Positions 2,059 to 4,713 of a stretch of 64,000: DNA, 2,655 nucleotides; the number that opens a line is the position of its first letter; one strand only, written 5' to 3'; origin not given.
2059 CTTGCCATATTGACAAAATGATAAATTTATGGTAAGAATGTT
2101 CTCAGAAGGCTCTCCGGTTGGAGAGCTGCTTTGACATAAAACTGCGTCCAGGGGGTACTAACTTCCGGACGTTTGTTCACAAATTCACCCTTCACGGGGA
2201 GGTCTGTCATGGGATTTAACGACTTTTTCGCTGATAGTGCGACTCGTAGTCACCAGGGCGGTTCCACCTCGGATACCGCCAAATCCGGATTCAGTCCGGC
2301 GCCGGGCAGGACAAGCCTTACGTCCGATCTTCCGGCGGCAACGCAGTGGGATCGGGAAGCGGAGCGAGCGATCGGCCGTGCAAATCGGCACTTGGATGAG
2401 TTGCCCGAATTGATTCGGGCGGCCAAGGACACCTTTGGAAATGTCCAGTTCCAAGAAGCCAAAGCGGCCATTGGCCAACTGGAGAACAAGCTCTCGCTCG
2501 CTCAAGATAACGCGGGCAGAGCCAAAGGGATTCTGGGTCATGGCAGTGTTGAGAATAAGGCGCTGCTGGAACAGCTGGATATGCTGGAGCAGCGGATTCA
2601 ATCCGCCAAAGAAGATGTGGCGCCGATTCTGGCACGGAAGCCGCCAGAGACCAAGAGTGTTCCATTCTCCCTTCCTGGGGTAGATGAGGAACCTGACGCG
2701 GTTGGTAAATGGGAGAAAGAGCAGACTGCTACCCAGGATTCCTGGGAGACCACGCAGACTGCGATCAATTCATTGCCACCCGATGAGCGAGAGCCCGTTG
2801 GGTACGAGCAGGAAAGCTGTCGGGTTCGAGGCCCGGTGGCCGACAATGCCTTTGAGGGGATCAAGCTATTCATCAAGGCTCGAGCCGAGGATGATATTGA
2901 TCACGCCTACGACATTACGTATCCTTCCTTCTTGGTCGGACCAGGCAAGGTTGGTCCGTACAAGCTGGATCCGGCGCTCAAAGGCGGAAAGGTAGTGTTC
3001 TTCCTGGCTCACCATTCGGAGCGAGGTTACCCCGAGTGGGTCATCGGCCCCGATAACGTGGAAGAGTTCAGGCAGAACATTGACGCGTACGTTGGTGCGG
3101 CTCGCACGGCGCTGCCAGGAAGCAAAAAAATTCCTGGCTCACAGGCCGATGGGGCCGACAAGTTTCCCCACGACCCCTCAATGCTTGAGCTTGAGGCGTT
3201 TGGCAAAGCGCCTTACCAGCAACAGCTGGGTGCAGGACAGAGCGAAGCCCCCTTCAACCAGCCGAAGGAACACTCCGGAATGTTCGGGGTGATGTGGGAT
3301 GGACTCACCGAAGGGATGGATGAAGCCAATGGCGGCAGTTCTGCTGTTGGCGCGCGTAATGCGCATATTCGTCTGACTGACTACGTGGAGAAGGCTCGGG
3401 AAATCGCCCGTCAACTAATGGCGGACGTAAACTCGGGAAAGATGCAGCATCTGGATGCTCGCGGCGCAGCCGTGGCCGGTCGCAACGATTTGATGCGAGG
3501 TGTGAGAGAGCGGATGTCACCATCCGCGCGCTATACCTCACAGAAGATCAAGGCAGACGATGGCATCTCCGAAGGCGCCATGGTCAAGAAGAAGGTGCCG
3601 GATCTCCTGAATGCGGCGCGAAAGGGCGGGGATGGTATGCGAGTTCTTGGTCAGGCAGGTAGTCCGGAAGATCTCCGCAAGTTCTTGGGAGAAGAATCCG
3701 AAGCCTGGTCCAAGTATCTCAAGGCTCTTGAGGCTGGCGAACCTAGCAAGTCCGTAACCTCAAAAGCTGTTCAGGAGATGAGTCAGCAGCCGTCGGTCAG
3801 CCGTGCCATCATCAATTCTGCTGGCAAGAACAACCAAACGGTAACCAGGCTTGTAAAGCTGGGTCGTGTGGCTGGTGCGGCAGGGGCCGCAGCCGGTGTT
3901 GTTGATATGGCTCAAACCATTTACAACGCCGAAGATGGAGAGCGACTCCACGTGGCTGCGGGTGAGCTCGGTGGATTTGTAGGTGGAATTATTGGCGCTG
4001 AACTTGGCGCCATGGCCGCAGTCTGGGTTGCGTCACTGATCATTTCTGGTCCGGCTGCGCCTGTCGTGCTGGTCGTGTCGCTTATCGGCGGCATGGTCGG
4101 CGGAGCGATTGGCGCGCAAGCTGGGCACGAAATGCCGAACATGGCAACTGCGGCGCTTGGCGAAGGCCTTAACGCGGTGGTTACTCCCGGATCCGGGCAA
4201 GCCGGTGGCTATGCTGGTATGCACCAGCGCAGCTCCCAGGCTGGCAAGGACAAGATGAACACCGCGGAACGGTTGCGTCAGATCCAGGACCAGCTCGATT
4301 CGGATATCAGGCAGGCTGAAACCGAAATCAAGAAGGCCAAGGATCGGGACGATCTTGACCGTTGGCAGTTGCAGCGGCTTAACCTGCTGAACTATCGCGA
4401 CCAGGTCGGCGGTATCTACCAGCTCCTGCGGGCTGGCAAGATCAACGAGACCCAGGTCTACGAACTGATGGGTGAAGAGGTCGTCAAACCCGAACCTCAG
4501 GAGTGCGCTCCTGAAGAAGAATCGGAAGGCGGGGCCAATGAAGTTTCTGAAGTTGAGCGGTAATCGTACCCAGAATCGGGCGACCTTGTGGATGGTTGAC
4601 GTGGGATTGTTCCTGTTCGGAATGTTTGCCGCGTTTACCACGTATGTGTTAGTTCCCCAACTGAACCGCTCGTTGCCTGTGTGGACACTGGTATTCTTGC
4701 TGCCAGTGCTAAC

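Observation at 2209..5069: High-GC island next to tRNA-Leu encoding a glycine-zipper, coiled-coil 784-aa protein plus a small 2-TM protein: candidate membrane-inserting toxin or effector with immunity partner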

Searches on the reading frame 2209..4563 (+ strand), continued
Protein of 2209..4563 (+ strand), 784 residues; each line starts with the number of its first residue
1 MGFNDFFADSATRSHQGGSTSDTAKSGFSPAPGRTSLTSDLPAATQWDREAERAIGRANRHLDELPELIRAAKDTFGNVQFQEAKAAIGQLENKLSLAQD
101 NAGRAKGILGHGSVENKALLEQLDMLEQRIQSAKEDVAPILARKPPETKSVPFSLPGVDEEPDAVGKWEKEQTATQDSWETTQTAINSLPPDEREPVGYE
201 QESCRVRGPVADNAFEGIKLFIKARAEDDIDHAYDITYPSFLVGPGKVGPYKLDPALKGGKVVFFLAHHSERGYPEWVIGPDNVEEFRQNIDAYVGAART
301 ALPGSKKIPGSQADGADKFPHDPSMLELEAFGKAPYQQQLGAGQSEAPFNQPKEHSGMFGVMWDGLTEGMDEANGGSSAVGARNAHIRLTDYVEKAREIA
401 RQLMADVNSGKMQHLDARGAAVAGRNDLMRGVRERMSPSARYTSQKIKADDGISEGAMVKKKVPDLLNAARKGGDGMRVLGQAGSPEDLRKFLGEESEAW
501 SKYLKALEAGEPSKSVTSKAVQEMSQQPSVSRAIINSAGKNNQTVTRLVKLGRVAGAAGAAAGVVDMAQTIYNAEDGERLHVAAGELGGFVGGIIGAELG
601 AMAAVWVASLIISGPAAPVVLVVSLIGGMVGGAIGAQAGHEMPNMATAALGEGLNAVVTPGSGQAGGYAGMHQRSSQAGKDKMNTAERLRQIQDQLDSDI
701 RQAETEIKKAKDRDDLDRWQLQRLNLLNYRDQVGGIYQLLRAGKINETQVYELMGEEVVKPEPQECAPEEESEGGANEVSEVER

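Call 102: find_encoding_contigs(protein=P0020, flank=10000, max_places=2)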
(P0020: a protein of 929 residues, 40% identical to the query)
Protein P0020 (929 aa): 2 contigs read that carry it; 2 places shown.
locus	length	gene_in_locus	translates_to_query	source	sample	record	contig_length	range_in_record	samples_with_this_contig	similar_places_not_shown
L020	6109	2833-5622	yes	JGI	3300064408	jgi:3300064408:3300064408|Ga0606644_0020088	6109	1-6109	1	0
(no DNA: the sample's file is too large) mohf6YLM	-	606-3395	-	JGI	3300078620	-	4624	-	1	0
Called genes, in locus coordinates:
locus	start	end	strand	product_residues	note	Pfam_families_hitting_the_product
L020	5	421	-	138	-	-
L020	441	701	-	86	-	-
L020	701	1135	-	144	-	PF00072:Response_reg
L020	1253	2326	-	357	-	PF25601:AAA_lid_14 (weak)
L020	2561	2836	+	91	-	-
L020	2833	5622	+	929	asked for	PF13699:eCIS_core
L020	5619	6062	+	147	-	-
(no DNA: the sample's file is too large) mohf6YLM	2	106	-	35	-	?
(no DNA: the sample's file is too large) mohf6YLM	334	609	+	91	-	-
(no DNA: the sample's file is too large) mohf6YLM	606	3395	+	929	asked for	PF13699:eCIS_core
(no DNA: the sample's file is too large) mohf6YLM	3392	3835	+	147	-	-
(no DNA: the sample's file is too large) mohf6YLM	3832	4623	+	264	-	?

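Call 104: search_protein_families(library=phrogs, proteins=[window:2209-4563:+], max_evalue=0.1)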
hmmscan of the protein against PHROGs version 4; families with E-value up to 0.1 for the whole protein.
window:2209-4563:+ (784 aa): 3 families
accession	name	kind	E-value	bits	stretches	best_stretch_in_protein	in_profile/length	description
phrog_1047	-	tail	2.5e-05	23.5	1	452-714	745-955/1251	tail associated lysin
phrog_16692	-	unknown function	0.00019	20.9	1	553-703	679-807/1107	-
phrog_11489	-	unknown function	0.068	12.1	1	394-638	532-771/1717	-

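Call 105: search_dna_similar(query=window:2209-4563:+, collection=phages, mode=protein, max_evalue=0.001, max_rows=10)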
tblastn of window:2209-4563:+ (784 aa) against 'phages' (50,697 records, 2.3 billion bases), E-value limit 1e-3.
No match.

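Call 109: search_dna_similar(query=window:2209-4563:+, collection=plasmids, mode=protein, max_evalue=0.001, max_rows=15)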
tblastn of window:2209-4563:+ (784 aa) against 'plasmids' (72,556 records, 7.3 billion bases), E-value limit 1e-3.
No match.

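Call 110: find_encoding_contigs(protein=P0035, flank=10000, max_places=2)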
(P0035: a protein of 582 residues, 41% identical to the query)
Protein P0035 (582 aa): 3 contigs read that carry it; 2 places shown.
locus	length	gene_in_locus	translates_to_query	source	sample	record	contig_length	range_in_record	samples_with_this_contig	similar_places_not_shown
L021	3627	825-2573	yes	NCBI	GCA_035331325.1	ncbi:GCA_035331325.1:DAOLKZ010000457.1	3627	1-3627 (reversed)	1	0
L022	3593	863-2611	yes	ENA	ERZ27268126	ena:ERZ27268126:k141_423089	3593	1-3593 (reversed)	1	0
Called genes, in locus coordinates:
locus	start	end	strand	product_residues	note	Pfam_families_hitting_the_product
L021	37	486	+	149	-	PF08818:DUF1801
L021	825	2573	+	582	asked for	-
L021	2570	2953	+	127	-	-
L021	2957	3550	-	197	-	-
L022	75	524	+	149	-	PF08818:DUF1801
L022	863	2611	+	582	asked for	-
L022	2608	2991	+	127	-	-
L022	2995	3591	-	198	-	?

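Call 111: find_encoding_contigs(protein=P0009, flank=10000, max_places=2)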
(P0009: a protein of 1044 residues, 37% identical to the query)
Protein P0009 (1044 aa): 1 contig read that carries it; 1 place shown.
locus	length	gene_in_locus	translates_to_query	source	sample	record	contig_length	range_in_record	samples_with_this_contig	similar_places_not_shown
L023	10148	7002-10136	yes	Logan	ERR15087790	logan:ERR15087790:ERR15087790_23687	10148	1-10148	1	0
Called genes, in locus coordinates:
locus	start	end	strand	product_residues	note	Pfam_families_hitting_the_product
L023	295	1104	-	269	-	PF06114:Peptidase_M78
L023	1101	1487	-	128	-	-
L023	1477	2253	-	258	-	-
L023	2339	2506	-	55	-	-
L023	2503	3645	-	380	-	PF00498:FHA, PF25601:AAA_lid_14 (weak)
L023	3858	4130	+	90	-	-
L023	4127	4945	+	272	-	PF07719:TPR_2 (faint), PF13432:TPR_16 (weak)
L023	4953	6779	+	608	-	PF00069:Pkinase, PF07714:PK_Tyr_Ser-Thr, PF01636:APH (faint), PF03109:ABC1 (weak), PF08308:PEGA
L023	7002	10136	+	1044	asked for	PF13699:eCIS_core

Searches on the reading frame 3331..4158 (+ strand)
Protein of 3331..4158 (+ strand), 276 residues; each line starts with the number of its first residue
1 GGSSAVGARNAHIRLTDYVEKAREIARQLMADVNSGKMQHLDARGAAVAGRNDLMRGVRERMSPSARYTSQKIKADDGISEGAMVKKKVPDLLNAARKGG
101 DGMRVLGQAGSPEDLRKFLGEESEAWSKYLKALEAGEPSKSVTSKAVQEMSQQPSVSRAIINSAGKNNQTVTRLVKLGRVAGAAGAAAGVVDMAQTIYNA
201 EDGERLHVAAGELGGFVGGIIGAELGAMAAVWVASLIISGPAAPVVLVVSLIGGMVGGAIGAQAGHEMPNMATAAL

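Call 98: search_solved_structures(query=A10, max_evalue=10)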
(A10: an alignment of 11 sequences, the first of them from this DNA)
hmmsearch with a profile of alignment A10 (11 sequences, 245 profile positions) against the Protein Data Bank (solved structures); distinct sequences matched with E-value up to 10: 6.
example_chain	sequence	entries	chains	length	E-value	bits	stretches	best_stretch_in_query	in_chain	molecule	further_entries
7uuw_G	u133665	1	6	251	0.039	16.7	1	97-184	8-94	Alpha-catenin-like protein hmp-1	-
3s84_A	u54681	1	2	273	0.16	14.7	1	56-121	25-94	Apolipoprotein A-IV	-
9hx4_F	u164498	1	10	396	0.16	14.7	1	54-121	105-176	Apolipoprotein A-IV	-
4wfc_B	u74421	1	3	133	1.9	11.2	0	62-120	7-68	Exosome complex protein LRP1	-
4wfd_B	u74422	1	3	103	1.9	11.1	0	62-120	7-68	Exosome complex protein LRP1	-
9mn2_A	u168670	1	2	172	6.9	9.3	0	16-130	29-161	IgA FC receptor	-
